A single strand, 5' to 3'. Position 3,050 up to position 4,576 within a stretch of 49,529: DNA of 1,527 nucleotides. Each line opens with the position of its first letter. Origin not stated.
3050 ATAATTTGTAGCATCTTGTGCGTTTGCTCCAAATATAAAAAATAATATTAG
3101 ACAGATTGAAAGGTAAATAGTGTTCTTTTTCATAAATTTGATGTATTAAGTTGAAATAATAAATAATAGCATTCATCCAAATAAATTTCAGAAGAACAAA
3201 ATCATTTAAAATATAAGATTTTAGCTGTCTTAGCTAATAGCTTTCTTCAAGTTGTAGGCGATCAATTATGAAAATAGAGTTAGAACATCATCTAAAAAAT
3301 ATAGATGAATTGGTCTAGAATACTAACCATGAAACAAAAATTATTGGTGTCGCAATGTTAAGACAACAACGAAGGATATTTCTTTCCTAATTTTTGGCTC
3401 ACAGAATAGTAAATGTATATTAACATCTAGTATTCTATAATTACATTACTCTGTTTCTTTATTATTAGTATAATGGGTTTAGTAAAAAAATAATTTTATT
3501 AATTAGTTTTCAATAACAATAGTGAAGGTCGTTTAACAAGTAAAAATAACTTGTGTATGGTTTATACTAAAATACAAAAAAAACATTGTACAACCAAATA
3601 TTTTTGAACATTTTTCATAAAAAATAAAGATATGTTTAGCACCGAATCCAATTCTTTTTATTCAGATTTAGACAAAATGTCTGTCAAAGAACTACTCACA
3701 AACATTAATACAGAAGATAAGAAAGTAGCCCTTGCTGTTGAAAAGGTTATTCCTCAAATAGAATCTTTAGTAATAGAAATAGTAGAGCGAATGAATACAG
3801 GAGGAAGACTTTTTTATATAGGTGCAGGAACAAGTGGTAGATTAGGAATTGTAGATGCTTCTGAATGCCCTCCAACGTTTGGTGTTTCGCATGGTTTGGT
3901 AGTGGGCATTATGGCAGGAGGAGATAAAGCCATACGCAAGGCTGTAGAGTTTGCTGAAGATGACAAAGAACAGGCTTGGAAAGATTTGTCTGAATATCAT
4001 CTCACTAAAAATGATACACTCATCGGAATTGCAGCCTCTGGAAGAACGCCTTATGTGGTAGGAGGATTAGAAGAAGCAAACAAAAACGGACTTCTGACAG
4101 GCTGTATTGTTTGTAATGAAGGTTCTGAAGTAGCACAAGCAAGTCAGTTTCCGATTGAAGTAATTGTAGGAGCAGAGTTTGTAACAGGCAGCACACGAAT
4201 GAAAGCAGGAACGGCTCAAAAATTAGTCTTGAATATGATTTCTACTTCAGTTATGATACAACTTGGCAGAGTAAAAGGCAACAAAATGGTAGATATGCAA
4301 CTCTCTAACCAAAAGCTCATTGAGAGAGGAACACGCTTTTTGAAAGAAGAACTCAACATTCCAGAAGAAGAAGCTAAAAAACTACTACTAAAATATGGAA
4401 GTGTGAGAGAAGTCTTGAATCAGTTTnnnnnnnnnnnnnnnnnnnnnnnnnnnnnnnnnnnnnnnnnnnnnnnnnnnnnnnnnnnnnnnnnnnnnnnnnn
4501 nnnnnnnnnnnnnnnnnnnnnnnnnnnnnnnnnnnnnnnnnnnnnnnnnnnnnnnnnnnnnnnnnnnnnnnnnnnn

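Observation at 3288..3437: Two-copy structured intergenic element with covarying terminal stems (candidate sRNA or miniature element); copy 1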

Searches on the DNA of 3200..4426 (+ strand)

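Call 8: search_rna_families(source=window, start=3200, end=3640, threshold=evalue, max_evalue=10, show_alignments=3)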
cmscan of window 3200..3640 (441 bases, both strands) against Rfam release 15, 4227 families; matches with E-value up to 10: 1.
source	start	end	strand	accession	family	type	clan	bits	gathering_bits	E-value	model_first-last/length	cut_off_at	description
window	3279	3338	-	RF04338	Plastid-psbJ-2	Cis-reg;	CL00152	14.4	65.6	3.2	1-144/144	no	Plastid-psbJ-2 3UTR RNA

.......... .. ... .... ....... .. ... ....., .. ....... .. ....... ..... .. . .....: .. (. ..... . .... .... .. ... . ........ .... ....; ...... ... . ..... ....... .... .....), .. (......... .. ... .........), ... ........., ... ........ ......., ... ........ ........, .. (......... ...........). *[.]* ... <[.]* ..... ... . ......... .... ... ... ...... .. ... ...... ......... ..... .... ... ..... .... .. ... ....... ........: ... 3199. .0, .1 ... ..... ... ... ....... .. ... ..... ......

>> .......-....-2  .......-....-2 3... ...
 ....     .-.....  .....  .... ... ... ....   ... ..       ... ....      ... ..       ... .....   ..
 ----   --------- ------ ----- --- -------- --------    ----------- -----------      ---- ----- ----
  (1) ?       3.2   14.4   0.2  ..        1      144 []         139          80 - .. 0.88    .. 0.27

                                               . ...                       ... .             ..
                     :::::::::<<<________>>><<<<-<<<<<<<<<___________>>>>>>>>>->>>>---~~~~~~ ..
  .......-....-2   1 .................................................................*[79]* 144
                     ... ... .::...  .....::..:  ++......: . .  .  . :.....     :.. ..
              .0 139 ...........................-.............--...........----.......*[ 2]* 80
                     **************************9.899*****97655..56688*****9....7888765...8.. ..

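Call 82: search_with_rna_model(model_id=R1, sources=[L064, L065, L066], max_evalue=0.1)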
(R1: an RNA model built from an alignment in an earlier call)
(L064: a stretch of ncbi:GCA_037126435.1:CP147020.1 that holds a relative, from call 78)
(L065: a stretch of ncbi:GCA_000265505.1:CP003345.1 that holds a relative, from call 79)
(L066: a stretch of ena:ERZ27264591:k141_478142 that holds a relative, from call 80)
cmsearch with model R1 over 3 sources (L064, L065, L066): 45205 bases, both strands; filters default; matches with E-value up to 0.1: 1.
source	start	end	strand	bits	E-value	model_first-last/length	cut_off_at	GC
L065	5072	5110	+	20.1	0.0015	1-49/49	no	0.44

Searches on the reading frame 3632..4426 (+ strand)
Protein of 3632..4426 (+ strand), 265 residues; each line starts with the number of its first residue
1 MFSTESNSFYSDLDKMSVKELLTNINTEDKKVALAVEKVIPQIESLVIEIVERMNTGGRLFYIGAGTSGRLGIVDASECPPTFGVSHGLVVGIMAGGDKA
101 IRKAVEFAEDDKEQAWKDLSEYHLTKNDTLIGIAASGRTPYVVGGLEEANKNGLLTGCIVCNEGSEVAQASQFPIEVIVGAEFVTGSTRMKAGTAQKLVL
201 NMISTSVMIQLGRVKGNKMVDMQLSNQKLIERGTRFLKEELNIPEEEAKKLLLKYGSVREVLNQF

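Call 27: find_encoding_contigs(protein=window:3632-4426:+, flank=10000, max_places=10)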
Protein window:3632-4426:+ (265 aa): 1 contig read that carries it; 1 place shown.
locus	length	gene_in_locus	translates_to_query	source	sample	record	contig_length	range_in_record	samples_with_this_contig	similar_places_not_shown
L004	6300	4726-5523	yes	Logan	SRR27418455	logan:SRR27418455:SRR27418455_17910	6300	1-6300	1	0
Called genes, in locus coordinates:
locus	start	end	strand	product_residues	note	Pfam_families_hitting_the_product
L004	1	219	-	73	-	?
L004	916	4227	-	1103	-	PF01483:P_proprotein (faint), PF00041:fn3 (weak), PF16656:Pur_ac_phosph_N, PF18962:Por_Secre_tail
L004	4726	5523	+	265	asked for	PF13580:SIS_2 (weak), PF22198:GKRP_SIS_2 (weak), PF22645:GKRP_SIS_N, PF01380:SIS (weak), PF20741:GKRP-like_C (weak)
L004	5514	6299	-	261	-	?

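Call 77: find_homologous_proteins(query=window:3632-4426:+, max_evalue=1e-112)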
Query window:3632-4426:+ (265 aa): 1840 proteins with E <= 1e-112 among 8000 candidates; the best 120 are listed.
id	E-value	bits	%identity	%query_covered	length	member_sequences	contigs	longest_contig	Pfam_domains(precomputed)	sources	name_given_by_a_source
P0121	8.2e-166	567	100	100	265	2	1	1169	PF01380.28,PF13580.12,PF22198.2,PF20741.4,PF22645.2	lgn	-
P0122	1.0e-144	498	87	100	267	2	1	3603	PF01380.28,PF13580.12,PF22198.2,PF20741.4,PF22645.2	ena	-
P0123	1.5e-142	491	86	100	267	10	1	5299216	PF01380.28,PF13580.12,PF22198.2,PF20741.4,PF22645.2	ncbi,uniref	ncbi:N-acetylmuramic acid 6-phosphate etherase [Bernardetia sp. ABR2-2B]|uniref:N-acetylmuramic acid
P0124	1.5e-138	478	84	100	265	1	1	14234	PF01380.28,PF13580.12,PF22198.2,PF20741.4,PF22645.2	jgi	jgi:N-acetylmuramic acid 6-phosphate etherase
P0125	1.5e-138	478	84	100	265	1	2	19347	PF01380.28,PF13580.12,PF22198.2,PF20741.4,PF22645.2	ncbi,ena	-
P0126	1.7e-138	478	84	100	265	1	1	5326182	PF01380.28,PF13580.12,PF22198.2,PF20741.4,PF22645.2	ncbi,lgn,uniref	ncbi:N-acetylmuramic acid 6-phosphate etherase [Bernardetia sp. MNP-M8]|uniref:N-acetylmuramic acid 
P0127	2.2e-138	478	85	99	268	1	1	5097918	PF01380.28,PF22198.2,PF20741.4,PF22645.2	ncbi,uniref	ncbi:N-acetylmuramic acid 6-phosphate etherase [Bernardetia sp. Wsw4-3y2]|uniref:N-acetylmuramic aci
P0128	1.7e-137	475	83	100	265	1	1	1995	PF01380.28,PF13580.12,PF22198.2,PF20741.4,PF22645.2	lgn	-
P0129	1.9e-137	474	84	99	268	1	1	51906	PF01380.28,PF22198.2,PF20741.4,PF22645.2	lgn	-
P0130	3.0e-136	471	83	100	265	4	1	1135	PF01380.28,PF13580.12,PF22198.2,PF20741.4,PF22645.2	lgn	-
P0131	9.6e-136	469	83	100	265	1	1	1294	PF01380.28,PF13580.12,PF22198.2,PF20741.4,PF22645.2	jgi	jgi:N-acetylmuramic acid 6-phosphate etherase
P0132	2.7e-135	467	82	100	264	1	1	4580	PF01380.28,PF13580.12,PF22198.2,PF20741.4,PF22645.2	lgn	-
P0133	2.0e-134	465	82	100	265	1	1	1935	PF01380.28,PF22198.2,PF20741.4,PF22645.2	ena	-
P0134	2.3e-134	464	82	100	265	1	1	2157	PF01380.28,PF22198.2,PF20741.4,PF22645.2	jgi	-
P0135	1.6e-132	458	80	100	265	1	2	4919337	PF01380.28,PF13580.12,PF22198.2,PF20741.4,PF22645.2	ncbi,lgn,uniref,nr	ncbi:N-acetylmuramic acid 6-phosphate etherase [Bernardetia litoralis DSM 6794]|uniref:N-acetylmuram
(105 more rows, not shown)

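Call 78: find_encoding_contigs(protein=P0123, flank=10000, max_places=1)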
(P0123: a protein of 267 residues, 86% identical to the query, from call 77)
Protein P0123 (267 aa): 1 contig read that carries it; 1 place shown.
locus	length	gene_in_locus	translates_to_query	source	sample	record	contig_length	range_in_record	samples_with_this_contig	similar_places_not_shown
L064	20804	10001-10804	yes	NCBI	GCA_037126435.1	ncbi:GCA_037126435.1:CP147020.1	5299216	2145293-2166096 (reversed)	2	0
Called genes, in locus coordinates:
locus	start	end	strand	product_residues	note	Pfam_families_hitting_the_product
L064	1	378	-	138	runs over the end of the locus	-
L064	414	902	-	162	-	-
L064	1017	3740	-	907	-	PF17900:Peptidase_M1_N, PF01433:Peptidase_M1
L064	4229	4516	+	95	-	-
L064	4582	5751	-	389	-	PF00278:Orn_DAP_Arg_deC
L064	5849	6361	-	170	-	-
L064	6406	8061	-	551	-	PF02463:SMC_N, PF13476:AAA_23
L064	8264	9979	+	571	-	PF00528:BPD_transp_1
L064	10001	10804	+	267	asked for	PF13580:SIS_2 (weak), PF22198:GKRP_SIS_2 (weak), PF22645:GKRP_SIS_N, PF01380:SIS (weak), PF20741:GKRP-like_C (weak)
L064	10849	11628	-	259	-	PF08501:Shikimate_dh_N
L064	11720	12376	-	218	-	PF00923:TAL_FSA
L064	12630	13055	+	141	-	PF01475:FUR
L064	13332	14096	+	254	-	-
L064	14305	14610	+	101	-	PF14114:DUF4286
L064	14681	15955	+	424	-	PF06245:DUF1015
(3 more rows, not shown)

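Call 79: find_encoding_contigs(protein=P0135, flank=10000, max_places=1)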
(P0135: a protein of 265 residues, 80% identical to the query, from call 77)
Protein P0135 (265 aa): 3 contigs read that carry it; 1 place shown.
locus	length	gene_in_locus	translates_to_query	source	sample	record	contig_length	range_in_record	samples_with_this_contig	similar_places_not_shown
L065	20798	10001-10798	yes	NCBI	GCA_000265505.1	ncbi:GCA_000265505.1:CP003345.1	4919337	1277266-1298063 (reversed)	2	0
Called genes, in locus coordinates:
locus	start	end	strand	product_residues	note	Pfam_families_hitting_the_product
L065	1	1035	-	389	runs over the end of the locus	PF00278:Orn_DAP_Arg_deC (weak)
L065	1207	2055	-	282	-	PF14338:Mrr_N, PF04471:Mrr_cat, PF22722:NA-iREase1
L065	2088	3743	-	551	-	PF02463:SMC_N, PF13476:AAA_23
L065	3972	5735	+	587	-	PF00528:BPD_transp_1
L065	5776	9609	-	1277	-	PF00041:fn3 (weak), PF01483:P_proprotein, PF18962:Por_Secre_tail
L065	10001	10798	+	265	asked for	PF13580:SIS_2 (weak), PF22198:GKRP_SIS_2, PF22645:GKRP_SIS_N, PF01380:SIS (weak), PF20741:GKRP-like_C (weak)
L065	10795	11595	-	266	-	PF08501:Shikimate_dh_N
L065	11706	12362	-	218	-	PF00923:TAL_FSA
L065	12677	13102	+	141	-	PF01475:FUR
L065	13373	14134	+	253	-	-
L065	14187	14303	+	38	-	-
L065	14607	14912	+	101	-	PF14114:DUF4286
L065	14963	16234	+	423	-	PF06245:DUF1015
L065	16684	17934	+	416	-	PF13167:GTP-bdg_N, PF16360:GTP-bdg_M, PF00025:Arf (weak), PF01926:MMR_HSR1, PF02421:FeoB_N (weak)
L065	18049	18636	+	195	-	-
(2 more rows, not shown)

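Call 80: find_encoding_contigs(protein=P0122, flank=10000, max_places=1)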
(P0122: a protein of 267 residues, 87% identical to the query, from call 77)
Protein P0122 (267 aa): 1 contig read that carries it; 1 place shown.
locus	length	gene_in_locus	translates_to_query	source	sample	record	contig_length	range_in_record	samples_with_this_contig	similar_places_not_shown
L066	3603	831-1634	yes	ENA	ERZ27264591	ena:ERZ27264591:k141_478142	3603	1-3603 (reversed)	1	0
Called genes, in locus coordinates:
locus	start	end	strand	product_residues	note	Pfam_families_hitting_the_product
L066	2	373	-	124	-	?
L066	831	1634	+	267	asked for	PF13580:SIS_2 (faint), PF22198:GKRP_SIS_2, PF22645:GKRP_SIS_N, PF01380:SIS (faint), PF20741:GKRP-like_C (weak)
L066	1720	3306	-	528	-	PF00082:Peptidase_S8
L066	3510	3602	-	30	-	?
